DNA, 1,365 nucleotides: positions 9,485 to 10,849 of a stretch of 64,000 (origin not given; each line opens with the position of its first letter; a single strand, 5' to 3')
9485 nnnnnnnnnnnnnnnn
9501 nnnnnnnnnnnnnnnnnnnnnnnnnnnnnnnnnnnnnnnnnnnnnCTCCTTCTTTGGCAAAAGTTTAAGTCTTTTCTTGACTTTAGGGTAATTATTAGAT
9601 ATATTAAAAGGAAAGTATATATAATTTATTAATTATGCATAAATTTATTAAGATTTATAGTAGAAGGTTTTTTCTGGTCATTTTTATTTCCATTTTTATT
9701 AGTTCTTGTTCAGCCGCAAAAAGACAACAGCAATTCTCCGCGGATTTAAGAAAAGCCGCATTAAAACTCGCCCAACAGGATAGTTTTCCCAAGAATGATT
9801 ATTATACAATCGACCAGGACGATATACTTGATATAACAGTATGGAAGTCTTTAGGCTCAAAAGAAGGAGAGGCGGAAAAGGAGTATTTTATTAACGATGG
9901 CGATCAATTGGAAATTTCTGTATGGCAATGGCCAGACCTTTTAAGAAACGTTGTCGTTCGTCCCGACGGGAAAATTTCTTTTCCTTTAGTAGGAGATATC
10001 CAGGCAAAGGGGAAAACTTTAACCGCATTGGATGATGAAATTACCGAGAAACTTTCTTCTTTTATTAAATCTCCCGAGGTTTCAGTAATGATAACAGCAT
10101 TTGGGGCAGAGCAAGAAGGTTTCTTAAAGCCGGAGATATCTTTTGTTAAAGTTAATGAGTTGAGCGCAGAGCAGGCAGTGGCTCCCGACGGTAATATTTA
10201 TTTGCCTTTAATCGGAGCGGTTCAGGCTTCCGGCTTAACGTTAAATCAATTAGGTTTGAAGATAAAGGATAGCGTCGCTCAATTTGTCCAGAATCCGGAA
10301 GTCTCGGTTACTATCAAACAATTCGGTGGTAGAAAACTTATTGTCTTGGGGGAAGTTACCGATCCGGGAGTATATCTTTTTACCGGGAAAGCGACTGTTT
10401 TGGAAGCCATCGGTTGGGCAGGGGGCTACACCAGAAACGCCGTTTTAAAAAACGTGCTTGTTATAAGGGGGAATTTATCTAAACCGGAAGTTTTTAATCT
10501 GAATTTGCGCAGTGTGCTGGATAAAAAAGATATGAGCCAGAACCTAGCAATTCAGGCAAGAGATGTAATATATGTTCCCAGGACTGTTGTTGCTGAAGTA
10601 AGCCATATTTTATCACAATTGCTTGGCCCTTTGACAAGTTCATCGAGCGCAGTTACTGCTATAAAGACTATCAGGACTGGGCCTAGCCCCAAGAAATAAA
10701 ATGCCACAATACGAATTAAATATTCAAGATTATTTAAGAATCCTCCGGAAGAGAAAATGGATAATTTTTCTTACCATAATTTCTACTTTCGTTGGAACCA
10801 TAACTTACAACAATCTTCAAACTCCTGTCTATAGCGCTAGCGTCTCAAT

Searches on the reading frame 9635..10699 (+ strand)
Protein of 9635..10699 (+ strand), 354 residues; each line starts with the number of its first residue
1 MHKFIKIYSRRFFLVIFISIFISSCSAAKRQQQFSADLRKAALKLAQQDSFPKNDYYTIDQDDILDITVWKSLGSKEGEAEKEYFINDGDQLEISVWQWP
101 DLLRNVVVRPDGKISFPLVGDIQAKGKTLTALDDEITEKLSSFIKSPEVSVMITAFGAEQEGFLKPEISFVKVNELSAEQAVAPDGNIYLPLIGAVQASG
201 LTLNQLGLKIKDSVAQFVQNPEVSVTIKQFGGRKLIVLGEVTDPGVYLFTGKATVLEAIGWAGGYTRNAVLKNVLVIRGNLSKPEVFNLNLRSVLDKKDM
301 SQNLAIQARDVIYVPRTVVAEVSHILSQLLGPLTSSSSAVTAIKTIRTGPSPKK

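Call 62: search_protein_families(library=pfam, proteins=[window:9635-10699:+], max_evalue=0.00001)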
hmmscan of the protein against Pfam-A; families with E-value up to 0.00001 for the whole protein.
window:9635-10699:+ (354 aa): 3 families
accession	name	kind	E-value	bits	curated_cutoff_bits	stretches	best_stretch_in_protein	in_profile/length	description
PF02563.21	Poly_export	-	2e-43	146.9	28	2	80-153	3-76/77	Polysaccharide biosynthesis/export protein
PF22461.2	SLBB_2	-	8.8e-13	48.6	27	1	234-314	2-79/79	SLBB domain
PF10531.15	SLBB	-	2.1e-10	40.7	27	1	237-279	4-46/55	SLBB domain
